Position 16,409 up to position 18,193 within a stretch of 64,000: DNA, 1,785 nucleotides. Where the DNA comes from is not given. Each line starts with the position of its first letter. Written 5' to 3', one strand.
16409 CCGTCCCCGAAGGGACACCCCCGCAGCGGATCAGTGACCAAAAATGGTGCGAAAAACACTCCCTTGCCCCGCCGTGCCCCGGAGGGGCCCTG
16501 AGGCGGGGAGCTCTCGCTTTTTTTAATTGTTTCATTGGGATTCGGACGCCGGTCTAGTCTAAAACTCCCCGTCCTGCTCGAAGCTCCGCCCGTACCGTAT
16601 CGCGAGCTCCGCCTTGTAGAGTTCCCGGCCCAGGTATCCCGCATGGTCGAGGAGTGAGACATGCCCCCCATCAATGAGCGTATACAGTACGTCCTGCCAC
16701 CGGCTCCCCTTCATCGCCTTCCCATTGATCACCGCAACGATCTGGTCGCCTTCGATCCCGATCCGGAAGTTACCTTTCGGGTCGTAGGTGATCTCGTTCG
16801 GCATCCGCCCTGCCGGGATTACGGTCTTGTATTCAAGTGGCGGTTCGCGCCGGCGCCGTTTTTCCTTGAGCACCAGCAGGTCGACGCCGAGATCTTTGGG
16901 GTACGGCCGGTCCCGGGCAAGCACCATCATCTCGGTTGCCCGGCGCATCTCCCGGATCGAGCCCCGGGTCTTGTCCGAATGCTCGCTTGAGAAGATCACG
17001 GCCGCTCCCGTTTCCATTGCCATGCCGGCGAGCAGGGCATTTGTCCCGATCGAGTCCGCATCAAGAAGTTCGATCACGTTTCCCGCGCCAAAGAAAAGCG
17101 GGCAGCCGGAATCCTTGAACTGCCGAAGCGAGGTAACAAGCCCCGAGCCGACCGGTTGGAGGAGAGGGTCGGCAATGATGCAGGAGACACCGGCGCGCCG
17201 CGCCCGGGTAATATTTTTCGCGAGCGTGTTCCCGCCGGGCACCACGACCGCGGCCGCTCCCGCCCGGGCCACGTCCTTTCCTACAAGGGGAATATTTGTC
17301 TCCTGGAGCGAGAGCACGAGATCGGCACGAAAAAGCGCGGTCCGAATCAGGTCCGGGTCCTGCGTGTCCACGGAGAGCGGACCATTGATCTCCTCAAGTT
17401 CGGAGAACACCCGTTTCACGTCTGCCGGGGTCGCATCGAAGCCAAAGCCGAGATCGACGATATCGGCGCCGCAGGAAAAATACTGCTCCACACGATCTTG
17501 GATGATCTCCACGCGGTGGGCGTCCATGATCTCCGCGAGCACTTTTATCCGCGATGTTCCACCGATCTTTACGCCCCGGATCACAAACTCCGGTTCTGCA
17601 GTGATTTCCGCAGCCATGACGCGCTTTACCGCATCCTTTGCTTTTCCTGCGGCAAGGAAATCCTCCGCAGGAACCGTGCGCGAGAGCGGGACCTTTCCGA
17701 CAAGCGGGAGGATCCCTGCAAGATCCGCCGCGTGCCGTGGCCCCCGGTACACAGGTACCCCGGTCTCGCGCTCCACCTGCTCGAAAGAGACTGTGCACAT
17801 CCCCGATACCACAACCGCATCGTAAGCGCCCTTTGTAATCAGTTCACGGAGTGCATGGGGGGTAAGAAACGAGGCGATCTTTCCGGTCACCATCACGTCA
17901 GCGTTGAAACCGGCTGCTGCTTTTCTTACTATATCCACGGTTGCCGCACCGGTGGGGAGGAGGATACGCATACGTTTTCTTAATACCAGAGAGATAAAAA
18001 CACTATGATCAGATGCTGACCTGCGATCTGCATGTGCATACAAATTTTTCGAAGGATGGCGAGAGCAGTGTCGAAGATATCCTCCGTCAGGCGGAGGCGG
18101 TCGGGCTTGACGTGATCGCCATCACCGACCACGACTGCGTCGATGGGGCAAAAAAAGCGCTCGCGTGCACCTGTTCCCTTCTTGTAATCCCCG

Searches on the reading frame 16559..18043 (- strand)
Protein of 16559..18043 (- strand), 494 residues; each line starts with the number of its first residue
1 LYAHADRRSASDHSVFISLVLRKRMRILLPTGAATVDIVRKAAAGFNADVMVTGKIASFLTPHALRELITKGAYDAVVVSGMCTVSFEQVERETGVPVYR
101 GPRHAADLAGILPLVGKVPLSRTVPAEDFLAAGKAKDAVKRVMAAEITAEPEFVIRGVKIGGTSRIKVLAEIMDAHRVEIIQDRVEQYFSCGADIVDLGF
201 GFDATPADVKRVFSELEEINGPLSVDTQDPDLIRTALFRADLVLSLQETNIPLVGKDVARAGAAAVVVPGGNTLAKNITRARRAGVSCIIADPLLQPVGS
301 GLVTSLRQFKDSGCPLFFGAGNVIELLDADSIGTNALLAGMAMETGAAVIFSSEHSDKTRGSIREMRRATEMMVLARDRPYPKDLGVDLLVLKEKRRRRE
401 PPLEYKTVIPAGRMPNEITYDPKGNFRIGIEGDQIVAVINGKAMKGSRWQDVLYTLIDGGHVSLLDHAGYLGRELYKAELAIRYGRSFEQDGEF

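Call 10: find_encoding_contigs(protein=window:16559-18043:-, flank=10000, max_places=6)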
Protein window:16559-18043:- (494 aa): no gene with exactly this product is on record in the collection.

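Call 19: find_related_loci(query=window:16562-17971:-, collection=genome_contigs, flank=10000)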
Query seq(470 aa) (470 aa) in genome_contigs; peptide patterns used: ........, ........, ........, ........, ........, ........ (x = any residue, [..] = any of these).
326 stretches matched a pattern; 276 encode a relative of the query (tblastn E <= 1e-3); the best 80 are kept; 80 distinct loci.
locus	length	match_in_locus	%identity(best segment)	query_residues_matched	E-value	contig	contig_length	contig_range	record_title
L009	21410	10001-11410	85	1-470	0e+0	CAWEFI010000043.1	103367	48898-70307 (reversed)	MAG: uncultured Methanoregulaceae archaeon isolate MFD01112.bin.2.61 genome assembly, contig: contig_5555, whole genome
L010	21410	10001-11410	86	1-470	0e+0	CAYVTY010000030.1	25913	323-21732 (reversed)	MAG TPA_asm: uncultured Methanoregula sp. isolate binchicken_co3_321 genome assembly, contig: NODE_5869_length_25913_cov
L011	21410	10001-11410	85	1-470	0e+0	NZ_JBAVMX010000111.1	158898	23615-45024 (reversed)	MAG: Methanoregula sp. isolate MFD01857_ilm_asm_bin9 k127_174918, whole genome shotgun sequence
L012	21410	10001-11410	87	1-470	0e+0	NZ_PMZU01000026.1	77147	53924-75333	MAG: Methanoregula sp. isolate fen_34 73.20110800_E3D.97_contig_2413, whole genome shotgun sequence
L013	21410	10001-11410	85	1-470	0e+0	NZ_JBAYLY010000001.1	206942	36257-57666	MAG: Methanoregula sp. isolate SO_2016_LW1_26 scaffold00013_LW64-88_2016, whole genome shotgun sequence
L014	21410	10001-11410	84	1-470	0e+0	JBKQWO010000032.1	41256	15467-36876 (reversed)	MAG: Methanoregula sp. isolate SEr3G3H3I__bin_84 SEr3G3H3I_000000209258, whole genome shotgun sequence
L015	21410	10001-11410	83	1-470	0e+0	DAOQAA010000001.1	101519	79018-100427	MAG TPA_asm: Methanoregula sp. isolate AMR_MDS_1274 NODE_112_length_101519_cov_10.899137, whole genome shotgun sequence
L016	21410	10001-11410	80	1-470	0e+0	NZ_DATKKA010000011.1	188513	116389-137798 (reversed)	MAG: Methanoregula sp. isolate SMAG_U14645 k141_406006, whole genome shotgun sequence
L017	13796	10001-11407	76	1-470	0e+0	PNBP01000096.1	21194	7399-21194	MAG: Methanoregula sp. isolate fen_60 73.20120700_E1X.21_contig_4271, whole genome shotgun sequence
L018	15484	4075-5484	76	1-470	0e+0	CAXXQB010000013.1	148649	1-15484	MAG: uncultured Methanoregula sp. isolate 16354076-71c5-4ad2-a3f6-d0882f86870f genome assembly, contig: contig_13, whole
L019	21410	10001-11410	75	1-470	0e+0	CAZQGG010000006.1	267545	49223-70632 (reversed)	MAG TPA_asm: uncultured Methanoregula sp. isolate SRP302447_co2_372 genome assembly, contig: NODE_140_length_267545_cov_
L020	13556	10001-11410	75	1-470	0e+0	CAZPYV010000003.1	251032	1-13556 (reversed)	MAG TPA_asm: uncultured Methanoregula sp. isolate SRP302447_co1_110 genome assembly, contig: NODE_157_length_251032_cov_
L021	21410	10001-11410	74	1-470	0e+0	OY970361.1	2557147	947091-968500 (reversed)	MAG: uncultured Methanoregulaceae archaeon isolate MFD01476.bin.2.40 genome assembly, chromosome: 1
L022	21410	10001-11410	76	1-470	0e+0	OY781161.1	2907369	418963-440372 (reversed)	MAG: uncultured Methanoregula sp. isolate bdb6c56a-0f97-41a9-9319-40fe56c94967 genome assembly, chromosome: 1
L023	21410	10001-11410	74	1-470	0e+0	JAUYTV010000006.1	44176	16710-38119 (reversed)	MAG: Methanoregula sp. isolate C8_metabat.bin.12 C8_k141_62559, whole genome shotgun sequence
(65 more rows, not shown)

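Call 60: search_protein_families(library=pfam, proteins=[L010:15755-17212:-, L010:12567-12989:+], max_evalue=0.0001)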
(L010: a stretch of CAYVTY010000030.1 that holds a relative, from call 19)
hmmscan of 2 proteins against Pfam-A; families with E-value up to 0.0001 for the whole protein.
L010:15755-17212:- (485 aa): 5 families
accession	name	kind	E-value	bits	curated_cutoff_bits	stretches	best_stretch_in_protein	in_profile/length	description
PF13426.13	PAS_9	-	7.7e-26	90.8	27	3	103-202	3-103/103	PAS domain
PF00989.32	PAS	-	3e-25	88.9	22.6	3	95-200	5-113/113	PAS fold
PF13188.13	PAS_8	-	7.2e-19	67.4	21.8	1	215-270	1-57/65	PAS domain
PF08447.18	PAS_3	-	2.6e-18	66.5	25.6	2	237-313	2-79/89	PAS fold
PF08448.16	PAS_4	-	2.2e-13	50.9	23.1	0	100-202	4-107/110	PAS fold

L010:12567-12989:+ (140 aa): 1 family
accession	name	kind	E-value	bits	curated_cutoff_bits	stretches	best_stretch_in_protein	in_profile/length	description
PF00352.27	TBP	-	4.1e-38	129.5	22.9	2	55-132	3-80/85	Transcription factor TFIID (or TATA-binding protein, TBP)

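Call 89: search_protein_families(library=pfam, proteins=[window:16559-17971:-], max_evalue=0.001)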
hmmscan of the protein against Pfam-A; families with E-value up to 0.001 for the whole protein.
window:16559-17971:- (470 aa): 1 family
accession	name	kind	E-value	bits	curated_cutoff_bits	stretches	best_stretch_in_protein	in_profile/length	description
PF14251.12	PterinBD-DUF4346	-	3.1e-14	54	29.6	1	397-467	2-86/86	PterinBD-DUF4346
